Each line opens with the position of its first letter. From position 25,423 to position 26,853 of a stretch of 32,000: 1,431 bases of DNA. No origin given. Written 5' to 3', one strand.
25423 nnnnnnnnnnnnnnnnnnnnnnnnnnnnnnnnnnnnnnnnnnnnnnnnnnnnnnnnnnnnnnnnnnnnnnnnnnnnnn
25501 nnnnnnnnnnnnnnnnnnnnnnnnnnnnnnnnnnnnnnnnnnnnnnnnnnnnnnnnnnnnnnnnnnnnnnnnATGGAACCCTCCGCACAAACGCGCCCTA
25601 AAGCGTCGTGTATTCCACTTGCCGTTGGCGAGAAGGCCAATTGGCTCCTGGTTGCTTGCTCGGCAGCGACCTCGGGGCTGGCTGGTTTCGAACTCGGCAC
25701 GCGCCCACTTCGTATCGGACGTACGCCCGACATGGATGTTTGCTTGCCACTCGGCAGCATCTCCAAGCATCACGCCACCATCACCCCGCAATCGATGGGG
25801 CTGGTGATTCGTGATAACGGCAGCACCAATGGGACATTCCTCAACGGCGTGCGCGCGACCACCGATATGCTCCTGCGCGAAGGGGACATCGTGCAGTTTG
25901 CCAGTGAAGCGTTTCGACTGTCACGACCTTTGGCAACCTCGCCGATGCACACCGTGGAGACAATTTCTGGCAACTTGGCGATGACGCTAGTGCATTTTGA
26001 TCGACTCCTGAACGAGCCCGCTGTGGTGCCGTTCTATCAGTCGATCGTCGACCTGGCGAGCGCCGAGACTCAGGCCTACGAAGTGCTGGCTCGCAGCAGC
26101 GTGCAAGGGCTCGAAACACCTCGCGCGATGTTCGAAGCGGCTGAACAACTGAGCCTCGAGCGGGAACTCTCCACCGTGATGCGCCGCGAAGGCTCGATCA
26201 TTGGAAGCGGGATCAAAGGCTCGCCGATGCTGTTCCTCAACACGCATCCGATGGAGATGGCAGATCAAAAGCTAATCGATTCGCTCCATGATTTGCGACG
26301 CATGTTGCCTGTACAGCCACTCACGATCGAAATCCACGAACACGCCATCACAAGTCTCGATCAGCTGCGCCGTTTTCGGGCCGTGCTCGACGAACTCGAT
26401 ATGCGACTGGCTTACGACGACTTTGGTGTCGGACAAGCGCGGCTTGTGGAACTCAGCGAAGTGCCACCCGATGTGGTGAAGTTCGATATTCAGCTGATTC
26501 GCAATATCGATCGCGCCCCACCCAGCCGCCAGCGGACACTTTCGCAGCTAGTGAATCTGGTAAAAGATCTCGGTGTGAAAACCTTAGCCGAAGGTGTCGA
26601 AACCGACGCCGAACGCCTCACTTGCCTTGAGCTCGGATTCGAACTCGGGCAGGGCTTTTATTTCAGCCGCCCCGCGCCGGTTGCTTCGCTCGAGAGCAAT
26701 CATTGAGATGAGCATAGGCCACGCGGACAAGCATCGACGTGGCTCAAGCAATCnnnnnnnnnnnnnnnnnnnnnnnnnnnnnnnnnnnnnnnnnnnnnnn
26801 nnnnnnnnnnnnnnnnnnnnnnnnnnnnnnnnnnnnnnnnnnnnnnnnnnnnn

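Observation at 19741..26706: Overlapped three-gene cytoplasmic module: a Hanks-kinase mega-protein followed by two FHA-headed output enzymes (hybrid His-kinase and EAL phosphodiesterase)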

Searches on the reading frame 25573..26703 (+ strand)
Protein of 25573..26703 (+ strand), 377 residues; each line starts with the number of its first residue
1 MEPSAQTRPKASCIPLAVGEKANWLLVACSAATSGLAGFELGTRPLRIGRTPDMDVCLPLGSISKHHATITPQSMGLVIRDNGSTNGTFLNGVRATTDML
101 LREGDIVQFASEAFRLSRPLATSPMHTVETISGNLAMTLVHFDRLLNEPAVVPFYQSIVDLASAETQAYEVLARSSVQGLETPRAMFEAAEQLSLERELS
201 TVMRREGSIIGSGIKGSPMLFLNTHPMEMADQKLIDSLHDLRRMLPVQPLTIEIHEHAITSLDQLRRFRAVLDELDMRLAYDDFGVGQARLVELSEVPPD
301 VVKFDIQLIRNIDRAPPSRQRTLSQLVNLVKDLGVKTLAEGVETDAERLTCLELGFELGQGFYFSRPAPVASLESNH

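Call 7: search_protein_families(library=pfam, proteins=[window:25573-26703:+], max_evalue=0.01)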
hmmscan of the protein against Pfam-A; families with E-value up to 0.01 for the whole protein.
window:25573-26703:+ (377 aa): 3 families
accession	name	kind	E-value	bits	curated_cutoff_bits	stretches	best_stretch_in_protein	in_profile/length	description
PF00563.25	EAL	-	1.6e-38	132.9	31.3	1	146-367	8-236/236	EAL domain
PF00498.31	FHA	-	4e-17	62.8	20.7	1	47-109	2-66/67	FHA domain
PF16697.10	Yop-YscD_cpl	-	2.6e-08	34.4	33.2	1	39-116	12-90/94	Inner membrane component of T3SS, cytoplasmic domain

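Call 8: search_protein_families(library=ncbifam, proteins=[window:25573-26703:+], max_evalue=0.01)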
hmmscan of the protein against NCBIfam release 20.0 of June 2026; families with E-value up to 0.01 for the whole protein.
window:25573-26703:+ (377 aa): 19 families
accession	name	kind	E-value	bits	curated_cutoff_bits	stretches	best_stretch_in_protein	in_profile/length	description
NF052458.1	PhdiestGepA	equivalog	2.4e-23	82.3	1200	1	132-371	586-835/840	phosphodiesterase GepA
NF052265.1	EAL_dom_RimA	equivalog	8.9e-23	80.8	430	1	247-368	113-234/248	S6 modification regulatory phosphodiesterase RimA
NF007474.0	PRK10060.1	equivalog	9.9e-19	67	782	1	145-375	416-652/663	cyclic di-GMP phosphodiesterase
NF007839.0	PRK10551.1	equivalog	1.2e-16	60.4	461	1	155-374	281-507/518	cyclic di-GMP phosphodiesterase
NF045675.1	PhdiestaseDibA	equivalog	3.7e-16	58.6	980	1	144-374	384-622/623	phosphodiesterase DibA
NF008807.1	PRK11829.1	equivalog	1.9e-15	56.1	733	1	220-375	503-660/670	biofilm formation regulator HmsP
NF053781.1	cdiGMPphdstlr2612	equivalog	2e-13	48.9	1600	1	232-375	1118-1263/1268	Tlr1612 family c-di-GMP phosphodiesterase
NF008467.0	PRK11359.1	equivalog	1.6e-11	42.9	857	1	230-371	643-786/800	oxygen-sensing cyclic-di-GMP phosphodiesterase DosP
NF008617.0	PRK11596.1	equivalog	4.7e-11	42.5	190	1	248-375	127-250/255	cyclic-guanylate-specific phosphodiesterase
NF049868.1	FhaB_Rv0019c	equivalog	1e-10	41.9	125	1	38-110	80-152/158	FHA domain-containing protein FhaB/FipA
NF052596.1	RR_EAL_PvrR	equivalog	1.1e-10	40.8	580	1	143-372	148-384/398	response regulator cyclic di-GMP phosphodiesterase PvrR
NF045673.1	c-di-GMPRcptLapD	equivalog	5.5e-10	38.2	1020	1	140-369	415-646/647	cyclic di-GMP receptor LapD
NF051476.1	CDiGphdiTpdA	equivalog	5.8e-10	38.6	1000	1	236-365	439-568/570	cyclic di-GMP phosphodiesterase TpdA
NF052573.1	HisKinEspAMyxo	equivalog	5e-08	31.5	1400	1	25-117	25-120/755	serine histidine kinase EspA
NF007298.0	PRK09776.1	equivalog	5.9e-08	31.1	1135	1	222-372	949-1101/1111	diguanylate cyclase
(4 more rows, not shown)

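Call 12: find_homologous_proteins(query=window:25573-26703:+)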
Query window:25573-26703:+ (377 aa): 2072 proteins with E <= 0.001 among 8000 candidates; the best 120 are listed.
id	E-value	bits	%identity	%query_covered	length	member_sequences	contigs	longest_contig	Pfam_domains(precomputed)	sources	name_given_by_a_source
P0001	1.6e-243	825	100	100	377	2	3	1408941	PF00498.32,PF16697.11,PF00563.26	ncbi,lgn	-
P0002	1.9e-198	677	83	99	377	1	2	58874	PF00498.32,PF16697.11,PF00563.26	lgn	-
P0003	3.2e-103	364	52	91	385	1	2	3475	PF00498.32,PF16697.11,PF00563.26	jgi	-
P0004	3.4e-101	357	52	88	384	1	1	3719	PF00498.32,PF16697.11,PF00563.26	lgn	-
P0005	7.2e-100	353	49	95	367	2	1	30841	PF00498.32,PF16697.11,PF00563.26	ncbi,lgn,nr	ncbi:MAG: EAL domain-containing protein [Pirellulaceae bacterium]|nr:EAL domain-containing protein [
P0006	1.3e-99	352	49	94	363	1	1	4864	PF00498.32,PF16697.11,PF00563.26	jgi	jgi:EAL domain-containing protein (putative c-di-GMP-specific phosphodiesterase class I)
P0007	1.3e-99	352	49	96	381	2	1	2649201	PF00498.32,PF16697.11,PF00563.26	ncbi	ncbi:MAG: EAL domain-containing protein [Pirellulales bacterium]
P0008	3.7e-99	350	48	93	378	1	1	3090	PF00498.32,PF16697.11,PF00563.26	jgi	jgi:EAL domain-containing protein (putative c-di-GMP-specific phosphodiesterase class I)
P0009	1.6e-98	348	50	95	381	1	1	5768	PF00498.32,PF16697.11,PF00563.26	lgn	-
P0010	1.3e-97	345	48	94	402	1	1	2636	PF00498.32,PF16697.11,PF00563.26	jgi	jgi:EAL domain-containing protein (putative c-di-GMP-specific phosphodiesterase class I)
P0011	2.2e-97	344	49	94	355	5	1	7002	PF00498.32,PF16697.11,PF00563.26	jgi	jgi:EAL domain-containing protein (putative c-di-GMP-specific phosphodiesterase class I)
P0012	2.7e-97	344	49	94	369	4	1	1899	PF00498.32,PF16697.11,PF00563.26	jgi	-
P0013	3.6e-97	344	52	86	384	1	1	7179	PF00498.32,PF16697.11,PF00563.26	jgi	jgi:EAL domain-containing protein (putative c-di-GMP-specific phosphodiesterase class I)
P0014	5.3e-97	343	49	94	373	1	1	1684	PF00498.32,PF16697.11,PF00563.26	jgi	jgi:EAL domain-containing protein (putative c-di-GMP-specific phosphodiesterase class I)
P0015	5.7e-97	343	47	97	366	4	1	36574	PF00498.32,PF16697.11,PF00563.26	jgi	jgi:EAL domain-containing protein (putative c-di-GMP-specific phosphodiesterase class I)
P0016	8.2e-97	342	48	97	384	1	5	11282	PF00498.32,PF00563.26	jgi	jgi:EAL domain-containing protein (putative c-di-GMP-specific phosphodiesterase class I)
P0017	1.5e-96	342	51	93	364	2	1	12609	PF00498.32,PF16697.11,PF00563.26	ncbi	ncbi:MAG: EAL domain-containing protein [Planctomycetota bacterium]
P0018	2.2e-96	341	48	98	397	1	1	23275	PF00498.32,PF00563.26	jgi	jgi:EAL domain-containing protein (putative c-di-GMP-specific phosphodiesterase class I)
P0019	5.4e-96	340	47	93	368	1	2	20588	PF00498.32,PF00563.26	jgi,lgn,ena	jgi:EAL domain-containing protein (putative c-di-GMP-specific phosphodiesterase class I)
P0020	6.6e-96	339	51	92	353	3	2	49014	PF00498.32,PF16697.11,PF00563.26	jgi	jgi:EAL domain-containing protein (putative c-di-GMP-specific phosphodiesterase class I)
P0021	8.4e-96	339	47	94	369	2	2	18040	PF00498.32,PF16697.11,PF00563.26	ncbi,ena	-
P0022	1.1e-95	339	49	95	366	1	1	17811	PF00498.32,PF16697.11,PF00563.26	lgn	-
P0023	1.3e-95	339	47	93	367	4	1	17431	PF00498.32,PF16697.11,PF00563.26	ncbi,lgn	-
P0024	1.7e-95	338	50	92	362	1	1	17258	PF00498.32,PF16697.11,PF00563.26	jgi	jgi:EAL domain-containing protein (putative c-di-GMP-specific phosphodiesterase class I)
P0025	2.1e-95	338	47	94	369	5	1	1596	PF00498.32,PF16697.11,PF00563.26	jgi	jgi:EAL domain-containing protein (putative c-di-GMP-specific phosphodiesterase class I)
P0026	2.2e-95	338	47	98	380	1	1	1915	PF00498.32,PF16697.11,PF00563.26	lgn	-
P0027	3.5e-95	337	46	94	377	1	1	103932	PF00498.32,PF16697.11,PF00563.26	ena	-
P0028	8.4e-95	336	48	93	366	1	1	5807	PF00498.32,PF16697.11,PF00563.26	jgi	jgi:EAL domain-containing protein (putative c-di-GMP-specific phosphodiesterase class I)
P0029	9.8e-95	336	49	93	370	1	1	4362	PF00498.32,PF16697.11,PF00563.26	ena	-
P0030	1.4e-94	335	48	93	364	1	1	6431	PF00498.32,PF16697.11,PF00563.26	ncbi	-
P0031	1.9e-94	335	47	94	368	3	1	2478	PF00498.32,PF16697.11,PF00563.26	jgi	-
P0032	2.0e-94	335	47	92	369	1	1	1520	PF00498.32,PF16697.11,PF00563.26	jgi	jgi:EAL domain-containing protein (putative c-di-GMP-specific phosphodiesterase class I)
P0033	2.0e-94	335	48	93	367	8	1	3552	PF00498.32,PF00563.26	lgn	-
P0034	3.2e-94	334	46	92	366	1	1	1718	PF00498.32,PF16697.11,PF00563.26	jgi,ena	-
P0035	4.5e-94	333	50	94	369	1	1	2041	PF00498.32,PF16697.11,PF00563.26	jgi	jgi:EAL domain-containing protein (putative c-di-GMP-specific phosphodiesterase class I)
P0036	7.8e-94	333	49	93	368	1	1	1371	PF00498.32,PF16697.11,PF00563.26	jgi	jgi:EAL domain-containing protein (putative c-di-GMP-specific phosphodiesterase class I)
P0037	8.2e-94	333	49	87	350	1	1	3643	PF00498.32,PF16697.11,PF00563.26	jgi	jgi:EAL domain-containing protein (putative c-di-GMP-specific phosphodiesterase class I)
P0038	1.0e-93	332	47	93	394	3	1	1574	PF00498.32,PF16697.11,PF00563.26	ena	-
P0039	1.3e-93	332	50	89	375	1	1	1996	PF00498.32,PF16697.11,PF00563.26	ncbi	-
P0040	2.3e-93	331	47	93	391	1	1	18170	PF00498.32,PF16697.11,PF00563.26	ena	-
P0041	2.5e-93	331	47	93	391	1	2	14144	PF00498.32,PF16697.11,PF00563.26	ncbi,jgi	jgi:EAL domain-containing protein (putative c-di-GMP-specific phosphodiesterase class I)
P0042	2.7e-93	331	47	93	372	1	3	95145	PF00498.32,PF16697.11,PF00563.26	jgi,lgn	jgi:EAL domain-containing protein (putative c-di-GMP-specific phosphodiesterase class I)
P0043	2.9e-93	331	47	93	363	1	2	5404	PF00498.32,PF16697.11,PF00563.26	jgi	jgi:EAL domain-containing protein (putative c-di-GMP-specific phosphodiesterase class I)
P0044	3.1e-93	331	48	92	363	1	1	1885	PF00498.32,PF16697.11,PF00563.26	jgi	jgi:EAL domain-containing protein (putative c-di-GMP-specific phosphodiesterase class I)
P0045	4.2e-93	330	47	93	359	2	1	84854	PF00498.32,PF16697.11,PF00563.26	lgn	-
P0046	4.7e-93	330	48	97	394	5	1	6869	PF00498.32,PF16697.11,PF00563.26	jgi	-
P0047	4.8e-93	330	49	92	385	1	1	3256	PF00498.32,PF16697.11,PF00563.26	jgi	jgi:EAL domain-containing protein (putative c-di-GMP-specific phosphodiesterase class I)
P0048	5.3e-93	330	46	92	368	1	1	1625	PF00498.32,PF16697.11,PF00563.26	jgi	jgi:EAL domain-containing protein (putative c-di-GMP-specific phosphodiesterase class I)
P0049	5.8e-93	330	51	87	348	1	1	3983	PF00498.32,PF16697.11,PF00563.26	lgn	-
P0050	6.3e-93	330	46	94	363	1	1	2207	PF00498.32,PF16697.11,PF00563.26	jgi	jgi:EAL domain-containing protein (putative c-di-GMP-specific phosphodiesterase class I)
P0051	6.9e-93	330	49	93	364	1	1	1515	PF00498.32,PF16697.11,PF00563.26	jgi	jgi:EAL domain-containing protein (putative c-di-GMP-specific phosphodiesterase class I)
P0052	7.4e-93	329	47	94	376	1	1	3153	PF00498.32,PF16697.11,PF00563.26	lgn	-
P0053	7.6e-93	329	47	95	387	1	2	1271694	PF00498.32,PF16697.11,PF00563.26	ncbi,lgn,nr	ncbi:MAG: EAL domain-containing protein [Pirellulaceae bacterium]|nr:EAL domain-containing protein [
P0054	7.9e-93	329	45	97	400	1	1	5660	PF00498.32,PF16697.11,PF00563.26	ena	-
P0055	8.4e-93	329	50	87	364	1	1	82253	PF00498.32,PF16697.11,PF00563.26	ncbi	-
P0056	1.0e-92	329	49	87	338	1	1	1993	PF00498.32,PF16697.11,PF00563.26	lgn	-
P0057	1.1e-92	329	48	94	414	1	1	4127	PF00498.32,PF16697.11,PF00563.26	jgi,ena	-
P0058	1.1e-92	329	45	94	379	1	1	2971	PF00498.32,PF16697.11,PF00563.26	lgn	-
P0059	1.1e-92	329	46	97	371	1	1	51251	PF00498.32,PF16697.11,PF00563.26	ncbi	-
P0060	1.3e-92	329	45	96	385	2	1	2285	PF00498.32,PF16697.11,PF00563.26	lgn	-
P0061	1.3e-92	329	47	92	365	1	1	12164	PF00498.32,PF16697.11,PF00563.26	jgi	jgi:EAL domain-containing protein (putative c-di-GMP-specific phosphodiesterase class I)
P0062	2.0e-92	328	48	90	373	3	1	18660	PF00498.32,PF16697.11,PF00563.26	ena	-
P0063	2.0e-92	328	48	93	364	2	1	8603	PF00498.32,PF16697.11,PF00563.26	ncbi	-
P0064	2.7e-92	328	49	93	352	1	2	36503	PF00498.32,PF16697.11,PF00563.26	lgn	-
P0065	3.7e-92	327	46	94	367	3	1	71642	PF00498.32,PF16697.11,PF00563.26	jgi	jgi:EAL domain-containing protein (putative c-di-GMP-specific phosphodiesterase class I)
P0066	5.6e-92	327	46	93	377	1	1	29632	PF00498.32,PF00563.26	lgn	-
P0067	5.9e-92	326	49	93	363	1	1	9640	PF00498.32,PF16697.11,PF00563.26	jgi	jgi:EAL domain-containing protein (putative c-di-GMP-specific phosphodiesterase class I)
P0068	6.0e-92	326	47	93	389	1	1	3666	PF00498.32,PF16697.11,PF00563.26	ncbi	-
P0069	6.7e-92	326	45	93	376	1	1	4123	PF00498.32,PF16697.11,PF00563.26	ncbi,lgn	-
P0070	7.7e-92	326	48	92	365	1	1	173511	PF00498.32,PF00563.26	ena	-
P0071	8.0e-92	326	49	92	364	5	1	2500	PF00498.32,PF00563.26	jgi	jgi:EAL domain-containing protein (putative c-di-GMP-specific phosphodiesterase class I)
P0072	8.2e-92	326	47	93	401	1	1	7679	PF00498.32,PF16697.11,PF00563.26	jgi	jgi:EAL domain-containing protein (putative c-di-GMP-specific phosphodiesterase class I)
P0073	1.1e-91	326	44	95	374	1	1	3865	PF00498.32,PF16697.11,PF00563.26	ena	-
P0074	1.3e-91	325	47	92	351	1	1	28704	PF00498.32,PF16697.11,PF00563.26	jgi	jgi:EAL domain-containing protein (putative c-di-GMP-specific phosphodiesterase class I)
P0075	1.3e-91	325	47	94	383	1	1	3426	PF00498.32,PF16697.11,PF00563.26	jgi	jgi:EAL domain-containing protein (putative c-di-GMP-specific phosphodiesterase class I)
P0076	1.4e-91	325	46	94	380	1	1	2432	PF00498.32,PF16697.11,PF00563.26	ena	-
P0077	1.6e-91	325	49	93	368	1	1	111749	PF00498.32,PF16697.11,PF00563.26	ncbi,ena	-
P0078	1.6e-91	325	48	92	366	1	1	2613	PF00498.32,PF16697.11,PF00563.26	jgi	-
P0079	1.9e-91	325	48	92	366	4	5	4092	PF00498.32,PF16697.11,PF00563.26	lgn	-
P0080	2.0e-91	325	47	88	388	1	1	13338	PF00498.32,PF16697.11,PF00563.26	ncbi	ncbi:MAG: EAL domain-containing protein [Planctomycetota bacterium]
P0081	2.1e-91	325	46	93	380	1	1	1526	PF00498.32,PF16697.11,PF00563.26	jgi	jgi:EAL domain-containing protein (putative c-di-GMP-specific phosphodiesterase class I)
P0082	2.1e-91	325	51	87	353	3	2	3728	PF00498.32,PF00563.26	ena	-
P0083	2.1e-91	325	45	95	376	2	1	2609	PF00498.32,PF16697.11,PF00563.26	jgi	jgi:EAL domain-containing protein (putative c-di-GMP-specific phosphodiesterase class I)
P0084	2.3e-91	325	45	95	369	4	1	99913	PF00498.32,PF16697.11,PF00563.26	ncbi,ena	-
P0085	3.1e-91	324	48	93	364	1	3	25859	PF00498.32,PF16697.11,PF00563.26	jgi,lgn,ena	-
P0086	3.5e-91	324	49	92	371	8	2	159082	PF00498.32,PF16697.11,PF00563.26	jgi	jgi:EAL domain-containing protein (putative c-di-GMP-specific phosphodiesterase class I)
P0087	3.7e-91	324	47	93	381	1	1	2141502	PF00498.32,PF16697.11,PF00563.26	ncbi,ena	-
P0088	3.9e-91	324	49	92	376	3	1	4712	PF00498.32,PF16697.11,PF00563.26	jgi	jgi:EAL domain-containing protein (putative c-di-GMP-specific phosphodiesterase class I)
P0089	4.0e-91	324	48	93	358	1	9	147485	PF00498.32,PF16697.11,PF00563.26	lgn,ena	-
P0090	4.1e-91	324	48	87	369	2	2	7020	PF00498.32,PF16697.11,PF00563.26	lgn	-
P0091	4.4e-91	324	46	94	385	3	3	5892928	PF00498.32,PF16697.11,PF00563.26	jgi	jgi:EAL domain-containing protein (putative c-di-GMP-specific phosphodiesterase class I)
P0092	4.5e-91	324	48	92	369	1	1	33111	PF00498.32,PF00563.26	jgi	jgi:EAL domain-containing protein (putative c-di-GMP-specific phosphodiesterase class I)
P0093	5.3e-91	323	45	93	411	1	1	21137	PF00498.32,PF16697.11,PF00563.26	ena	-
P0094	6.4e-91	323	49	87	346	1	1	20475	PF00498.32,PF16697.11,PF00563.26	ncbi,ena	-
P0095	7.6e-91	323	47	89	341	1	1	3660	PF00498.32,PF00563.26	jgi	jgi:EAL domain-containing protein (putative c-di-GMP-specific phosphodiesterase class I)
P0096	7.9e-91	323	45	93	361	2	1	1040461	PF00498.32,PF16697.11,PF00563.26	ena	-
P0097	8.0e-91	323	46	93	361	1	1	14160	PF00498.32,PF16697.11,PF00563.26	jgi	jgi:EAL domain-containing protein (putative c-di-GMP-specific phosphodiesterase class I)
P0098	8.0e-91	323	45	92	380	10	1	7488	PF00498.32,PF16697.11,PF00563.26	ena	-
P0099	8.2e-91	323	46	92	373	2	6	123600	PF00498.32,PF16697.11,PF00563.26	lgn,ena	-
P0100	8.2e-91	323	49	92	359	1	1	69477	PF00498.32,PF16697.11,PF00563.26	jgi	jgi:EAL domain-containing protein (putative c-di-GMP-specific phosphodiesterase class I)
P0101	8.9e-91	323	50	88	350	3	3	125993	PF00498.32,PF16697.11,PF00563.26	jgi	jgi:EAL domain-containing protein (putative c-di-GMP-specific phosphodiesterase class I)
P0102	1.1e-90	322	46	94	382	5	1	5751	PF00498.32,PF16697.11,PF00563.26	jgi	jgi:EAL domain-containing protein (putative c-di-GMP-specific phosphodiesterase class I)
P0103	1.1e-90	322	47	93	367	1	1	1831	PF00498.32,PF16697.11,PF00563.26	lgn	-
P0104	1.1e-90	322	47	93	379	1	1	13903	PF00498.32,PF16697.11,PF00563.26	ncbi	ncbi:MAG TPA: EAL domain-containing protein [Pirellulales bacterium]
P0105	1.4e-90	322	49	92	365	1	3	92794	PF00498.32,PF00563.26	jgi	jgi:EAL domain-containing protein (putative c-di-GMP-specific phosphodiesterase class I)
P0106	1.5e-90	322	45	94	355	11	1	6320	PF00498.32,PF00563.26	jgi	jgi:EAL domain-containing protein (putative c-di-GMP-specific phosphodiesterase class I)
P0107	1.6e-90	322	45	93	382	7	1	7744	PF00498.32,PF16697.11,PF00563.26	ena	-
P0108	2.3e-90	321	46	94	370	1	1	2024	PF00498.32,PF16697.11,PF00563.26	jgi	jgi:EAL domain-containing protein (putative c-di-GMP-specific phosphodiesterase class I)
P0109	2.7e-90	321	46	93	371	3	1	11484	PF00498.32,PF00563.26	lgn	-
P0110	2.7e-90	321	46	93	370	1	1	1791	PF00498.32,PF16697.11,PF00563.26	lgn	-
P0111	2.8e-90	321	43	96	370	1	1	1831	PF00498.32,PF16697.11,PF00563.26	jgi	jgi:EAL domain-containing protein (putative c-di-GMP-specific phosphodiesterase class I)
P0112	3.0e-90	321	47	86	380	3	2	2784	PF00498.32,PF00563.26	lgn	-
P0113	3.2e-90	321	46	94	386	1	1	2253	PF00498.32,PF16697.11,PF00563.26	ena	-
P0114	3.9e-90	320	48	93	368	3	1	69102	PF00498.32,PF00563.26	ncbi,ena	-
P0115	4.1e-90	320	46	95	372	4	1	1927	PF00498.32,PF16697.11,PF00563.26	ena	-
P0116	4.5e-90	320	46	93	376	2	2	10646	PF00498.32,PF16697.11,PF00563.26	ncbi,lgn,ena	-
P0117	5.2e-90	320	46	93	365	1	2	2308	PF00498.32,PF16697.11,PF00563.26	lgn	-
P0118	5.3e-90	320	45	95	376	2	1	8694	PF00498.32,PF16697.11,PF00563.26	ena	-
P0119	5.4e-90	320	45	93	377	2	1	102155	PF00498.32,PF16697.11,PF00563.26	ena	-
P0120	5.7e-90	320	48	93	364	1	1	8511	PF00498.32,PF16697.11,PF00563.26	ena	-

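Call 13: find_encoding_contigs(protein=P0001, flank=10000, max_places=3)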
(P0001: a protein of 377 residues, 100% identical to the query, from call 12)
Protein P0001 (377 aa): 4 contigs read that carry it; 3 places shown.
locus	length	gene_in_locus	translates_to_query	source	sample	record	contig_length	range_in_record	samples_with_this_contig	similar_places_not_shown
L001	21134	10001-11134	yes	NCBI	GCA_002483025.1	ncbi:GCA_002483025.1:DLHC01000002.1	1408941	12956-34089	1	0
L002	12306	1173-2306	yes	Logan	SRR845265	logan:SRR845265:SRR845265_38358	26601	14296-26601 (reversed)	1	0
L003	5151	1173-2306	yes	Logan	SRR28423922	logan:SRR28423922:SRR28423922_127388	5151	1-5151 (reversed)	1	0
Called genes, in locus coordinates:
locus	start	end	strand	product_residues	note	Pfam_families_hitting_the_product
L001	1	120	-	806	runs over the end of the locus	PF02684:LpxB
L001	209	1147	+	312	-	PF01297:ZnuA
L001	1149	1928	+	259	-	PF00005:ABC_tran, PF13304:AAA_21 (weak)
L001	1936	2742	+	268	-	PF00950:ABC-3, PF01032:FecCD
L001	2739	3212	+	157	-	PF08461:WHD_RNase_R (faint), PF01475:FUR, PF09339:HTH_IclR (weak), PF12840:HTH_20 (faint)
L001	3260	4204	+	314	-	PF02517:Rce1-like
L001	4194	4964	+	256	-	PF18912:DZR_2, PF00156:Pribosyltran (faint)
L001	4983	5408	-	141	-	-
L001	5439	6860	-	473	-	PF01406:tRNA-synt_1e, PF09334:tRNA-synt_1g (faint), PF09190:DALR_2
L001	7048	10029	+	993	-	PF00512:HisKA, PF02518:HATPase_c, PF00072:Response_reg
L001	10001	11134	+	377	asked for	PF16697:Yop-YscD_cpl (weak), PF00498:FHA, PF00563:EAL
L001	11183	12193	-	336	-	PF00316:FBPase, PF18913:FBPase_C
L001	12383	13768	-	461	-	PF07394:DUF1501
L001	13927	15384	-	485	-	PF07394:DUF1501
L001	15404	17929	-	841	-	PF00034:Cytochrom_C (faint), PF07635:PSCyt1, PF13442:Cytochrome_CBB3 (weak), PF07583:PSCyt2, PF07587:PSD1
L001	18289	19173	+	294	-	-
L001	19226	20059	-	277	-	PF06283:ThuA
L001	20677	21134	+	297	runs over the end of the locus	-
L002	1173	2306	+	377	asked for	PF16697:Yop-YscD_cpl (weak), PF00498:FHA, PF00563:EAL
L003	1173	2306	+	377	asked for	PF16697:Yop-YscD_cpl (weak), PF00498:FHA, PF00563:EAL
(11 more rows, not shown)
